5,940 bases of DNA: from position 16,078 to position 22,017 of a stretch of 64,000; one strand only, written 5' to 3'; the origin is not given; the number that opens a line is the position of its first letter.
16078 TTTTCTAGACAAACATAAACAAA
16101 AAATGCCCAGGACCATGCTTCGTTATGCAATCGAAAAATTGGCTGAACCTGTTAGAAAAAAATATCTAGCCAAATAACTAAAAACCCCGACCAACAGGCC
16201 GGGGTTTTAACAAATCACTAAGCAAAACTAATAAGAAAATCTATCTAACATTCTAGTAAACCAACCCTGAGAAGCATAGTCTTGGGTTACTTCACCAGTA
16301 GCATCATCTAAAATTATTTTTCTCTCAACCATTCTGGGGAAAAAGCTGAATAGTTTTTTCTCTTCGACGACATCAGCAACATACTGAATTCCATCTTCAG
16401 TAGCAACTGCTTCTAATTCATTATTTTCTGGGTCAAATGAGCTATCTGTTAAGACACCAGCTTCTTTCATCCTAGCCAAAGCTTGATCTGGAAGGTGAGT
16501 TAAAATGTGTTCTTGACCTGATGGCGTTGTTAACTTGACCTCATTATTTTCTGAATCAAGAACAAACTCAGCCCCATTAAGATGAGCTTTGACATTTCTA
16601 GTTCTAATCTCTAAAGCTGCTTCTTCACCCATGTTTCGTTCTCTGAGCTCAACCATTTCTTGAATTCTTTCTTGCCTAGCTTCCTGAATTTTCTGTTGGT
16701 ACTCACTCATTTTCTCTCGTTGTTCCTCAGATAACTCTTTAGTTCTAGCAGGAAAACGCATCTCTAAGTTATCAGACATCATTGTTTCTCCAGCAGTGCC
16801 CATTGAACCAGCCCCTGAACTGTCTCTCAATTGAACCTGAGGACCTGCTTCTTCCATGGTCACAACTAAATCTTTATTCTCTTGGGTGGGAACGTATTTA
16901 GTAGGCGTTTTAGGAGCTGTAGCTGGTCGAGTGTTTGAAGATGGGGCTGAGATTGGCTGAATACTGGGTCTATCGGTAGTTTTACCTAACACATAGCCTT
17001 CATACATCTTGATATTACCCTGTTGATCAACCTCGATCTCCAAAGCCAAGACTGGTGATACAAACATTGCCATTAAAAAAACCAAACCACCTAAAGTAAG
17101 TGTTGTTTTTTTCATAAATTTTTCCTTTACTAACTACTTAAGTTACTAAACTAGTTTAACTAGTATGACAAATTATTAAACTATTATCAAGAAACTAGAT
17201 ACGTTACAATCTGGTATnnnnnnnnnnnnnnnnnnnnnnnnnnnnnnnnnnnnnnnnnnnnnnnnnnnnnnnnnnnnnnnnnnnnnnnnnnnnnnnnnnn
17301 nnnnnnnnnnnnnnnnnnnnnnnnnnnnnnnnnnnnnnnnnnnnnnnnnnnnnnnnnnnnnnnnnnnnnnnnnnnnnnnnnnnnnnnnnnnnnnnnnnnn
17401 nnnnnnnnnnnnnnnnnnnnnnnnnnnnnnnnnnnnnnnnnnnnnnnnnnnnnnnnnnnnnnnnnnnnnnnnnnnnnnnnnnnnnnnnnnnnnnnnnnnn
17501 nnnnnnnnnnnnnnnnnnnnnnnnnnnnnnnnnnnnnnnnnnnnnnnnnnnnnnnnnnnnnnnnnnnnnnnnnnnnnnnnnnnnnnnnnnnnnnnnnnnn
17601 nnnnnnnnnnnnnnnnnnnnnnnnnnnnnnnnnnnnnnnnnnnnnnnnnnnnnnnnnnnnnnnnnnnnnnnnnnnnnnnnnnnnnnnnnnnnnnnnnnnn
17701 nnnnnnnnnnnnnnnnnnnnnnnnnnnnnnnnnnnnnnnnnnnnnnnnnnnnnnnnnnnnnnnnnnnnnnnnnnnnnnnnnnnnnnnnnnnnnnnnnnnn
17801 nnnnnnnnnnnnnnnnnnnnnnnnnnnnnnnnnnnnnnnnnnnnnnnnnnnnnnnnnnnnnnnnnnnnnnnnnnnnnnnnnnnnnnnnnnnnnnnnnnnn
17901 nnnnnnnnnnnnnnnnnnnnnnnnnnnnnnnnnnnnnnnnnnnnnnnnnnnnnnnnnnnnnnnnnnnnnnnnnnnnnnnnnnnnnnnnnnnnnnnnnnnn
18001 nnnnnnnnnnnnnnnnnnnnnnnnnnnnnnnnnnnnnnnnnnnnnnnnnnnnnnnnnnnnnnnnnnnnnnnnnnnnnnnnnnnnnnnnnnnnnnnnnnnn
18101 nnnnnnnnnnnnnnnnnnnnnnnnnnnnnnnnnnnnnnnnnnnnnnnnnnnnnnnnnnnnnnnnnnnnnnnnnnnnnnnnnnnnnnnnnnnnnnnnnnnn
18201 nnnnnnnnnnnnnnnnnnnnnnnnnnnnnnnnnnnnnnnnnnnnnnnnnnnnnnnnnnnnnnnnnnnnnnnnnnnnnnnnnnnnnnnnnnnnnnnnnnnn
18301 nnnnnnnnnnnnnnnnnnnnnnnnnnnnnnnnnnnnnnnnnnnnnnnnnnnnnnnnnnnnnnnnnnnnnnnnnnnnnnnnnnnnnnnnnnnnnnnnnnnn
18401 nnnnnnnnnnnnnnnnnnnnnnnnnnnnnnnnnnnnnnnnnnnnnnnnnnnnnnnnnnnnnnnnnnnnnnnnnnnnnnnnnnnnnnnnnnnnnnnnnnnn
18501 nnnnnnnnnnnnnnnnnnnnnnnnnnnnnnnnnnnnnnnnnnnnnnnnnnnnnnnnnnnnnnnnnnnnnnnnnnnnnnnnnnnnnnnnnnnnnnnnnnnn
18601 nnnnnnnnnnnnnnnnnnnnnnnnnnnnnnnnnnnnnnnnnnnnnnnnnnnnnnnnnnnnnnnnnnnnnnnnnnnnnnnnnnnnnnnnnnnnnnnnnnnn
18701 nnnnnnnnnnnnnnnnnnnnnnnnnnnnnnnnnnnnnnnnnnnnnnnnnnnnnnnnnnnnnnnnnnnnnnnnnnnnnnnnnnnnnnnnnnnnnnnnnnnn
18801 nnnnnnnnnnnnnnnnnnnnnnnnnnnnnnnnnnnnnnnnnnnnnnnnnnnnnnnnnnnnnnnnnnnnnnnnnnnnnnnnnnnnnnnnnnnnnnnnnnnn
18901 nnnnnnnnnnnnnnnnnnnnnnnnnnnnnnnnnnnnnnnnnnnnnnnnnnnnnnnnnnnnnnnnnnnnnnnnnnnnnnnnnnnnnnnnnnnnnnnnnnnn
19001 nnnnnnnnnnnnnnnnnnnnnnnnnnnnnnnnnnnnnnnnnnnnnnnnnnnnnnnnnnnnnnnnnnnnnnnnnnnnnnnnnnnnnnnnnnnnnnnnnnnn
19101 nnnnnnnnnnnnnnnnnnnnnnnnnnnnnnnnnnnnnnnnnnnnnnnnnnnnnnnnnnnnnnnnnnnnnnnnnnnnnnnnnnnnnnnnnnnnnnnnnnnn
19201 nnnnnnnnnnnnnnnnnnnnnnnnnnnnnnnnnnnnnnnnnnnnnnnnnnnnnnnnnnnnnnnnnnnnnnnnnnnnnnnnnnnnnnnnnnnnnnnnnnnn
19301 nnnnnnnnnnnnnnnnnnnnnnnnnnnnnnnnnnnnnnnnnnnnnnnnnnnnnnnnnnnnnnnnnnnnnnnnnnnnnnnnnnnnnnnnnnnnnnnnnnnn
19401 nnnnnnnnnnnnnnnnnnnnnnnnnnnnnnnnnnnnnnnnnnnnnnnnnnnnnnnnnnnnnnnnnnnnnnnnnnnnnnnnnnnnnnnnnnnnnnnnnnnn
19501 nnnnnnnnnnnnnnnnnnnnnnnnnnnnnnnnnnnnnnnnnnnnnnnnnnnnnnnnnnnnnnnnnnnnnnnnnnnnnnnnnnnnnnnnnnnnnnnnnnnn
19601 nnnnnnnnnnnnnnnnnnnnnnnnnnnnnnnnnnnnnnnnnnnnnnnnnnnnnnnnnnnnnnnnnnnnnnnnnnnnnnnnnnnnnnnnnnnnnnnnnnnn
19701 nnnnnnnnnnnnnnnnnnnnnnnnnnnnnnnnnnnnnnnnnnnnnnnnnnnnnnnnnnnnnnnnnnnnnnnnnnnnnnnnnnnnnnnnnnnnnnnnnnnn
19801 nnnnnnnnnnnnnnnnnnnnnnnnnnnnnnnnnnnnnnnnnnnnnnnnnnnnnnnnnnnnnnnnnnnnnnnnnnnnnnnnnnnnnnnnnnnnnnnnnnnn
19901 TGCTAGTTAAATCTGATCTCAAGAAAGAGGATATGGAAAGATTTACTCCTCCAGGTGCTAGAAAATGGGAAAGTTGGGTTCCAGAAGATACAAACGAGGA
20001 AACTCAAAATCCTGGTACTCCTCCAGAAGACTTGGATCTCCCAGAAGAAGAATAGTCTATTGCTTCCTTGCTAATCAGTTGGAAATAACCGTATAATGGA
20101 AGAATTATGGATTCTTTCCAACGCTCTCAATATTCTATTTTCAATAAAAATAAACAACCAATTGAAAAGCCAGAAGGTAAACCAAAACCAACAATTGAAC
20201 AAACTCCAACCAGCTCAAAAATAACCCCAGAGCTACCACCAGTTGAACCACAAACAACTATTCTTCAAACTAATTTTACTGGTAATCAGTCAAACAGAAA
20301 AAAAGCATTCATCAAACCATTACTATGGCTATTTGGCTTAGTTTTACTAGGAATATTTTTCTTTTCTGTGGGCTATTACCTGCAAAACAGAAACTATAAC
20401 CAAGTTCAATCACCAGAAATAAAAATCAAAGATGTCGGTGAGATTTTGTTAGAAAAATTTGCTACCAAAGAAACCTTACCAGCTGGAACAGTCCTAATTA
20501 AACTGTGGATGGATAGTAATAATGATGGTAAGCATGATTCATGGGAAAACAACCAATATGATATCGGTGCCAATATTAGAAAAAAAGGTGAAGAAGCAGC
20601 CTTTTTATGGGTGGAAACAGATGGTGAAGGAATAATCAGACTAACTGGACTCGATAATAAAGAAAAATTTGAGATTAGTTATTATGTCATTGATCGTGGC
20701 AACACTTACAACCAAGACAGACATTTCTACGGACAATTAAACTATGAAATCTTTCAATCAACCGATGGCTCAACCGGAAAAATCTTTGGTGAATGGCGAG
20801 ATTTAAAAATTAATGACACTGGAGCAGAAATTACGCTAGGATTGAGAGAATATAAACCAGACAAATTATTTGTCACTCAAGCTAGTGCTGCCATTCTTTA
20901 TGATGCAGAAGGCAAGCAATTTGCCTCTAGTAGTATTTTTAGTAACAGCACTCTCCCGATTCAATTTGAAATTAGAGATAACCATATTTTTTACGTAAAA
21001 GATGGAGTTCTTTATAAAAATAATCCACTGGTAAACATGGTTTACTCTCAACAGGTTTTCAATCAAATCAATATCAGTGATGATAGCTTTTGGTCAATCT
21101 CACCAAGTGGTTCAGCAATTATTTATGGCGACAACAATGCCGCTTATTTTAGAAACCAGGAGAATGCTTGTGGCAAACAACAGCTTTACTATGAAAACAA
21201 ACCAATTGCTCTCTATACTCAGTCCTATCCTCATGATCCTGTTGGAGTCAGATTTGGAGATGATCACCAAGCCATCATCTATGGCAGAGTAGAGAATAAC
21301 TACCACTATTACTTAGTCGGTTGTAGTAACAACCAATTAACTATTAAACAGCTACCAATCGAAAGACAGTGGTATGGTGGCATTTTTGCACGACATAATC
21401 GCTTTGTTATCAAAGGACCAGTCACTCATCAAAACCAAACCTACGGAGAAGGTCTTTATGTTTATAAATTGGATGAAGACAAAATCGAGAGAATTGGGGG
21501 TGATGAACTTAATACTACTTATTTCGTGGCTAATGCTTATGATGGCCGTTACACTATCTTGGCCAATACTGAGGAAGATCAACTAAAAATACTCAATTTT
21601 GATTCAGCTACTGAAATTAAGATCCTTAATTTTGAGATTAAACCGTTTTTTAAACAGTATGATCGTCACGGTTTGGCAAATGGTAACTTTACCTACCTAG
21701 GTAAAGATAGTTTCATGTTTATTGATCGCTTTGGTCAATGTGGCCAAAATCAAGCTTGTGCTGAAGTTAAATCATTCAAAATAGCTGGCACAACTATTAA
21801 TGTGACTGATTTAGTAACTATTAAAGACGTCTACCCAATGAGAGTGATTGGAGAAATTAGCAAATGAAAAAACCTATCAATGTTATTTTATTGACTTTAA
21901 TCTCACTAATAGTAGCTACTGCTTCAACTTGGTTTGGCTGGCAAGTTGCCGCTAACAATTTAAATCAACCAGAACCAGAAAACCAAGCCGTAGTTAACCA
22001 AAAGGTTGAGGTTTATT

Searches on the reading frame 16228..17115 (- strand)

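Call 13: search_protein_families(library=pfam, proteins=[window:16228-17115:-])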
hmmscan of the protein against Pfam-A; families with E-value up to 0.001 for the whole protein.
window:16228-17115:- (295 aa): 0 families

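Call 41: search_protein_families(library=pfam, proteins=[window:16228-17115:-], max_evalue=5)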
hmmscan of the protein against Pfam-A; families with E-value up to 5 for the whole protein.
window:16228-17115:- (295 aa): 2 families
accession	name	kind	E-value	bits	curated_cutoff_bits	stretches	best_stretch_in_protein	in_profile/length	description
PF01906.23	YbjQ_1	-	0.064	14.3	23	1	108-173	22-83/103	Putative heavy-metal-binding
PF07813.17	LTXXQ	-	0.29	12.3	24.3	1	127-190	14-82/100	LTXXQ motif family protein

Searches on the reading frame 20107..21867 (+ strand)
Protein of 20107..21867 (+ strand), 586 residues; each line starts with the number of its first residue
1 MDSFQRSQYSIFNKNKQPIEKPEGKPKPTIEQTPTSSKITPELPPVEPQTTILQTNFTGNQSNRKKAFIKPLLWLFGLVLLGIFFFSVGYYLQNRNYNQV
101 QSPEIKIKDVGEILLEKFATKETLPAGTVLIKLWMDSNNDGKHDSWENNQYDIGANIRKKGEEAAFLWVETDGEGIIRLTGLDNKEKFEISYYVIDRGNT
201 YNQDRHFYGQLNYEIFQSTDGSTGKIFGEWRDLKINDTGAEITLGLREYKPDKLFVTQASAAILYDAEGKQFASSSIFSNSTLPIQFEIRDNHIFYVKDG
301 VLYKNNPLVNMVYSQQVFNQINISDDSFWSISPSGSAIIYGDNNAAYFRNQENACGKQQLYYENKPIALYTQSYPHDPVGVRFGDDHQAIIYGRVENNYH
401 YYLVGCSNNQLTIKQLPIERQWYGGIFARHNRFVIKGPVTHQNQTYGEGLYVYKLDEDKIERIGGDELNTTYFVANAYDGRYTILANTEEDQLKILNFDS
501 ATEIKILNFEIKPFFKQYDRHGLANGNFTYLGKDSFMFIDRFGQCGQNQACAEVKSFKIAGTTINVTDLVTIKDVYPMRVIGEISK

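Call 13: search_protein_families(library=pfam, proteins=[window:20107-21867:+])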
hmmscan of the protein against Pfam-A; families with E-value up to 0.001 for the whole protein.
window:20107-21867:+ (586 aa): 0 families

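Call 41: search_protein_families(library=pfam, proteins=[window:20107-21867:+], max_evalue=5)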
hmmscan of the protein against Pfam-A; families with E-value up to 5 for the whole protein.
window:20107-21867:+ (586 aa): 1 family
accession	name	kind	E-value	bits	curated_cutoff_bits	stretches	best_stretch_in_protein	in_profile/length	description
PF12973.13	Cupin_7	-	0.26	11.6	27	1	432-475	57-100/105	ChrR Cupin-like domain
